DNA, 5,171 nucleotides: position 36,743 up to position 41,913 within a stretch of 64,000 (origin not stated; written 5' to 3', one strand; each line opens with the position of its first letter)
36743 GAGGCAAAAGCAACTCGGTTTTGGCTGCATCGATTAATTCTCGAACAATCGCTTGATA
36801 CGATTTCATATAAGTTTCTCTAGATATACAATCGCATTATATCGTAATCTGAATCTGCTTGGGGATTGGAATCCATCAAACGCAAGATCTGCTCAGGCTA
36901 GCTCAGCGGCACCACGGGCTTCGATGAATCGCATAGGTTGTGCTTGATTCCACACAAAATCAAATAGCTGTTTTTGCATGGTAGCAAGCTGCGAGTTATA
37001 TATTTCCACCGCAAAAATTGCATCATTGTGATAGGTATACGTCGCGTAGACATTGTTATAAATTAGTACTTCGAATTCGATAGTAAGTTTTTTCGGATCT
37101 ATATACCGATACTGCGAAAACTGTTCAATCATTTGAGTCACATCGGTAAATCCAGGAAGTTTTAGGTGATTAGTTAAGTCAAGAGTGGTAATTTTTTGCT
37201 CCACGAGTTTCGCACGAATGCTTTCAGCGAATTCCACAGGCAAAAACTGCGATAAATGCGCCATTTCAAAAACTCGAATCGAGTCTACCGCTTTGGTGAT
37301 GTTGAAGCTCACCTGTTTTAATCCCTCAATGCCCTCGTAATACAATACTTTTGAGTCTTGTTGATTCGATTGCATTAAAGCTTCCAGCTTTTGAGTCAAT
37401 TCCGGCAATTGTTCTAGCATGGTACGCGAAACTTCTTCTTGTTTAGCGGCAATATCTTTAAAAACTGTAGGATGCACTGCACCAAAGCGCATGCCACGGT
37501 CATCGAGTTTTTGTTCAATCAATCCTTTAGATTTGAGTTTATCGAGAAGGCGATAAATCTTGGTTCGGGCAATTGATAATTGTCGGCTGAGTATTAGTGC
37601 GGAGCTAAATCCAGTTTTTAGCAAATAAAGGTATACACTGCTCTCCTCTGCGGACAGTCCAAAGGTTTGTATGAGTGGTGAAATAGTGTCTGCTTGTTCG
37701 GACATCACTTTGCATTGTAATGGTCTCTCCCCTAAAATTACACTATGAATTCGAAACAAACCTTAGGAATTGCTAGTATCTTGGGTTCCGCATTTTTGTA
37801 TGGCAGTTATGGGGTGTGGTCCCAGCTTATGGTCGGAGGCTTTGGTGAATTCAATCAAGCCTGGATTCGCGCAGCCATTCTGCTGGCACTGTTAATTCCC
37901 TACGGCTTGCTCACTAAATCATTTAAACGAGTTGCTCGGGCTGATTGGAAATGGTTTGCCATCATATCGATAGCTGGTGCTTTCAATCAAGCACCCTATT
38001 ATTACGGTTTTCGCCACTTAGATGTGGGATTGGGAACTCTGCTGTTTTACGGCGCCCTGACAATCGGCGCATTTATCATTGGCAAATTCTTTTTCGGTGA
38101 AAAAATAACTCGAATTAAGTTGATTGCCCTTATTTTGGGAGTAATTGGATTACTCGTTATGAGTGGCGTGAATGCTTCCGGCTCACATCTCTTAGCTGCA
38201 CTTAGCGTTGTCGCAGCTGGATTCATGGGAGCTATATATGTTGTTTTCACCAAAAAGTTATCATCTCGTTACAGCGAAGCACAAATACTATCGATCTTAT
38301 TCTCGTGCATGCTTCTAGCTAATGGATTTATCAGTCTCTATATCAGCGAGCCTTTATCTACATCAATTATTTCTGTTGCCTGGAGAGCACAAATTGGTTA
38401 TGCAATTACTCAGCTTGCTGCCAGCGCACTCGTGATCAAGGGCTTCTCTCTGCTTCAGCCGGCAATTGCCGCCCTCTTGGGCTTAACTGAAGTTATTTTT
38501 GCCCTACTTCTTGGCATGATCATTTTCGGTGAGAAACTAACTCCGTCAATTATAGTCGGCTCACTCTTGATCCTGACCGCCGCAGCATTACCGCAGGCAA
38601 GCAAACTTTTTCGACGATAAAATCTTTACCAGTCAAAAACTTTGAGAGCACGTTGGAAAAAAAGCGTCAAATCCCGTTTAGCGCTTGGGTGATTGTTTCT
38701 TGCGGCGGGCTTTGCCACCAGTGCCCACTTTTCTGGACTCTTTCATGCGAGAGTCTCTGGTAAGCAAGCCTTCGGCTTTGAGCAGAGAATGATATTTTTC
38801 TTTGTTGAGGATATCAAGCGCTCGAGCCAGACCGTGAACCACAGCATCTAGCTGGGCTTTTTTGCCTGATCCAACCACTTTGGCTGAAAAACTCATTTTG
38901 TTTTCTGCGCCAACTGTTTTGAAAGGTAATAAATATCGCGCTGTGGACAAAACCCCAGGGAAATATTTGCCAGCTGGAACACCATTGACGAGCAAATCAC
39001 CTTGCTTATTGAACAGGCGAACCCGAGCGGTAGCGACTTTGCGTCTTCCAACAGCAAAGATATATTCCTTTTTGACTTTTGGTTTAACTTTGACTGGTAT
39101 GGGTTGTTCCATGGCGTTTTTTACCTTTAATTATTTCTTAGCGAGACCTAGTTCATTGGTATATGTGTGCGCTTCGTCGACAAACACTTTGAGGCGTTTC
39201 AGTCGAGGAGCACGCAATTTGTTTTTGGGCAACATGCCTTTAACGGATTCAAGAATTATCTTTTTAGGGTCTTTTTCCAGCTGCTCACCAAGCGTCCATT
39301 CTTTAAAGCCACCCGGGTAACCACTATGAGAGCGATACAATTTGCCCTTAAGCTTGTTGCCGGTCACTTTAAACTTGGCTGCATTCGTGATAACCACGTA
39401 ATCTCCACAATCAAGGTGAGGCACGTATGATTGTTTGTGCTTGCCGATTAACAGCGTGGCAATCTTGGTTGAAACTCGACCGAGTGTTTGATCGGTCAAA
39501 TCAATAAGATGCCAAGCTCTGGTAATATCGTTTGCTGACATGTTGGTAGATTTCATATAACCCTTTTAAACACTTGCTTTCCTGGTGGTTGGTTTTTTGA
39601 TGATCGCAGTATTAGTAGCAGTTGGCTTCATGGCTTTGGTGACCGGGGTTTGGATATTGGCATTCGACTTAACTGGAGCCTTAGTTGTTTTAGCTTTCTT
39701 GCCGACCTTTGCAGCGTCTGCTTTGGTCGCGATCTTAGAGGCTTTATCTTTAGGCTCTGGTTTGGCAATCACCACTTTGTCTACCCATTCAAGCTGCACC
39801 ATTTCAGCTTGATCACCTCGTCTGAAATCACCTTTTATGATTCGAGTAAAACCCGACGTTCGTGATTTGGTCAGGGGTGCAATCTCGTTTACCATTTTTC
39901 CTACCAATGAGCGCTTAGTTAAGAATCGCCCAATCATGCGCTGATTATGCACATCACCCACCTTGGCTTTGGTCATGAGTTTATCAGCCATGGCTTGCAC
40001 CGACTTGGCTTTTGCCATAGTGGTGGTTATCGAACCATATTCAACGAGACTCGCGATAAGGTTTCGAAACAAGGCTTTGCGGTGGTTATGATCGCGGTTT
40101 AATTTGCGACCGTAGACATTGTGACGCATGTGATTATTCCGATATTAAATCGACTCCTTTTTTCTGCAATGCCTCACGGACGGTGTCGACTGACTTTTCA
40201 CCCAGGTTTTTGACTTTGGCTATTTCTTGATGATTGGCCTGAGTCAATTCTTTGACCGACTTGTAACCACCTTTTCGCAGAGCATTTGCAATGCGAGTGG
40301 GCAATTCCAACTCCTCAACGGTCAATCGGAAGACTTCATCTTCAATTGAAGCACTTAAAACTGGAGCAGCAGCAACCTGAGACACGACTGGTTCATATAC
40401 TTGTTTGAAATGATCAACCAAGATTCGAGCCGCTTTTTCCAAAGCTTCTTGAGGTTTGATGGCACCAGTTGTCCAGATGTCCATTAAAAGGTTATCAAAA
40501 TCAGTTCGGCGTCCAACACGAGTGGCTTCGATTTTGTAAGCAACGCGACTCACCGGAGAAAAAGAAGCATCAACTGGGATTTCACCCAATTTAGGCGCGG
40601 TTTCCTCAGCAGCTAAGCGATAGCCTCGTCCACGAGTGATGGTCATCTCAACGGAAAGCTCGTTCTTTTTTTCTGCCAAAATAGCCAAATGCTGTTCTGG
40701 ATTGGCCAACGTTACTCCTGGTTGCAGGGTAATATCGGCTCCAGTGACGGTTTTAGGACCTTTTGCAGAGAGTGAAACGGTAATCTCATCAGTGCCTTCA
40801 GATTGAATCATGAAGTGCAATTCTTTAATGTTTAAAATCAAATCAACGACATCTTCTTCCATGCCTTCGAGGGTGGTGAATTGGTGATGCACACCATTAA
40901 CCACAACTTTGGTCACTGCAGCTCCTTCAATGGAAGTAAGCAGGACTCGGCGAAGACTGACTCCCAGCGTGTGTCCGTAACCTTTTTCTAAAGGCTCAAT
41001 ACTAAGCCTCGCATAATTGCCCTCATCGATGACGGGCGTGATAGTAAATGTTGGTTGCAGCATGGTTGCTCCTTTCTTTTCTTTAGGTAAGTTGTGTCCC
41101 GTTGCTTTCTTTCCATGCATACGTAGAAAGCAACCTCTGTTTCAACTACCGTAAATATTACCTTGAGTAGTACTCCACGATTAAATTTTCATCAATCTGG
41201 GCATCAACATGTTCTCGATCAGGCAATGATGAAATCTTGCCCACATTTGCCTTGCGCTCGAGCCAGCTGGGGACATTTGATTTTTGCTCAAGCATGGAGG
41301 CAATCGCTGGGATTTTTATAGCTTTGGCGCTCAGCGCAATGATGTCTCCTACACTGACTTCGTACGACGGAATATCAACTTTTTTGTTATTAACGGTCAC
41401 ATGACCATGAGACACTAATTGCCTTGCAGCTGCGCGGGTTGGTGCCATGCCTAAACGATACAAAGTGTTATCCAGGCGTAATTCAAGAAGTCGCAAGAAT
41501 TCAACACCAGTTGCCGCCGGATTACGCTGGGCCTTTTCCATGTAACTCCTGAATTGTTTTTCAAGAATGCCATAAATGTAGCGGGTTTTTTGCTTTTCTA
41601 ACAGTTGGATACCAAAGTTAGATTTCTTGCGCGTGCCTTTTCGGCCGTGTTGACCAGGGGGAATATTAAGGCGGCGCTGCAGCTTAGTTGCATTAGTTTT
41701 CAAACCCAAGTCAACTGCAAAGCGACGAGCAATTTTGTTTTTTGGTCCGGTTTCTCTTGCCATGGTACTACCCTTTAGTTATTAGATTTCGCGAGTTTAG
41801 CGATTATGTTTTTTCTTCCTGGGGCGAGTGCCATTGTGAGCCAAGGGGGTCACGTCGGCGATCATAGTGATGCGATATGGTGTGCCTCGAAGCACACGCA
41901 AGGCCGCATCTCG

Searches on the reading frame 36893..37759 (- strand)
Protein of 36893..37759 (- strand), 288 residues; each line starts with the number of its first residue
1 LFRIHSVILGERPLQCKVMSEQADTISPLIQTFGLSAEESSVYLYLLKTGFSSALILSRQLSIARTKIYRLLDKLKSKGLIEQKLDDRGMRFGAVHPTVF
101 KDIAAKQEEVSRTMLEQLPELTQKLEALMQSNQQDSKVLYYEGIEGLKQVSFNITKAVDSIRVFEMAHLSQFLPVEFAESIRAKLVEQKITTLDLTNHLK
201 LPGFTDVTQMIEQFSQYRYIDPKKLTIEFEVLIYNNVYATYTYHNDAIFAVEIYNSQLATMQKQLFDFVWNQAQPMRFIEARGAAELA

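Call 48: search_protein_families(library=pfam, proteins=[window:36893-37759:-], max_evalue=0.001)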
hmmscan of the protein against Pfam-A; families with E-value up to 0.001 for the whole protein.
window:36893-37759:- (288 aa): 1 family
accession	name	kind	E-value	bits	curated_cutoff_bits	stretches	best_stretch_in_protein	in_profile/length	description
PF01978.25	TrmB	-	2.2e-12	47.1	25.6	1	31-97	2-67/68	Sugar-specific transcriptional regulator TrmB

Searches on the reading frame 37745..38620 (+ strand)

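Call 77: search_protein_families(library=pfam, proteins=[window:37745-38620:+], max_evalue=0.001)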
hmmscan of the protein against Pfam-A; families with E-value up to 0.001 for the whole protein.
window:37745-38620:+ (291 aa): 1 family
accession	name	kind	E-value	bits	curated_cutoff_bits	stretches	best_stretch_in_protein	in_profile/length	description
PF00892.27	EamA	-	8.7e-23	81.5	28.2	2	7-140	2-134/135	EamA-like transporter family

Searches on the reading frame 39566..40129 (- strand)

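Call 77: search_protein_families(library=pfam, proteins=[window:39566-40129:-], max_evalue=0.001)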
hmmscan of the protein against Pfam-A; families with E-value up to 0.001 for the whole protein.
window:39566-40129:- (187 aa): 1 family
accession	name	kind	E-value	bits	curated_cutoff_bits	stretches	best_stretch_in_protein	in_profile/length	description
PF01196.24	Ribosomal_L17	-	3.8e-29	101.9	27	1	20-116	1-97/97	Ribosomal protein L17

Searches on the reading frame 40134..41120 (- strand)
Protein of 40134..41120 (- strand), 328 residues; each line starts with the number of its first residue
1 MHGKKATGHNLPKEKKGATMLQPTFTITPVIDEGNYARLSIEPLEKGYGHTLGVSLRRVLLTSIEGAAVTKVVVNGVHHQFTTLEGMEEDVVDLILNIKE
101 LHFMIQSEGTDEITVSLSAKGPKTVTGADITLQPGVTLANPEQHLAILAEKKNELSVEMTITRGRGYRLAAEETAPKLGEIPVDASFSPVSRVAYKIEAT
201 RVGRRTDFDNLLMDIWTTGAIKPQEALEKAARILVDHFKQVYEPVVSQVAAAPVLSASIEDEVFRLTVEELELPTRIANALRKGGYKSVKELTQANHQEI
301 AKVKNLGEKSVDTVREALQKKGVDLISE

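Call 77: search_protein_families(library=pfam, proteins=[window:40134-41120:-], max_evalue=0.001)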
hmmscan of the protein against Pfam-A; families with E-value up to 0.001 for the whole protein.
window:40134-41120:- (328 aa): 4 families
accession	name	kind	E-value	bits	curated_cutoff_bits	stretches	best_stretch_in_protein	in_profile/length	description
PF01000.31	RNA_pol_A_bac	-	4.1e-27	95.2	33.9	1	73-188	2-119/119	RNA polymerase Rpb3/RpoA insert domain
PF01193.29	RNA_pol_L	-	1.4e-23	82.8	24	1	42-238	1-74/74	RNA polymerase Rpb3/Rpb11 dimerisation domain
PF03118.21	RNA_pol_A_CTD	-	4.9e-16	58.6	23.8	1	261-320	8-67/67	Bacterial RNA polymerase, alpha chain C terminal domain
PF14520.12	HHH_5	-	2.4e-06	28.4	27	1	276-320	13-57/57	Helix-hairpin-helix domain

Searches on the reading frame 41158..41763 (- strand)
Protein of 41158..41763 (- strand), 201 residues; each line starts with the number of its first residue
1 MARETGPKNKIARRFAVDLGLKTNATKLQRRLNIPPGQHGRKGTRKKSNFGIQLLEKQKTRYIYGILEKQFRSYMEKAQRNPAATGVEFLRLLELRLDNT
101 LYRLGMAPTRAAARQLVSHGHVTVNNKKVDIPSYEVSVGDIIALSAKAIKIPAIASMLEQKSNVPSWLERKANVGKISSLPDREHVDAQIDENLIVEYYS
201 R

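Call 77: search_protein_families(library=pfam, proteins=[window:41158-41763:-], max_evalue=0.001)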
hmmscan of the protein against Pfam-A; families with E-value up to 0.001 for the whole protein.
window:41158-41763:- (201 aa): 2 families
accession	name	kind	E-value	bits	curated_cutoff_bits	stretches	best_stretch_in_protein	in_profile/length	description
PF00163.24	Ribosomal_S4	-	7.9e-22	78.2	23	1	3-94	1-95/95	Ribosomal protein S4/S9 N-terminal domain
PF01479.30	S4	-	1.3e-21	76.5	22.8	1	95-142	1-48/48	S4 domain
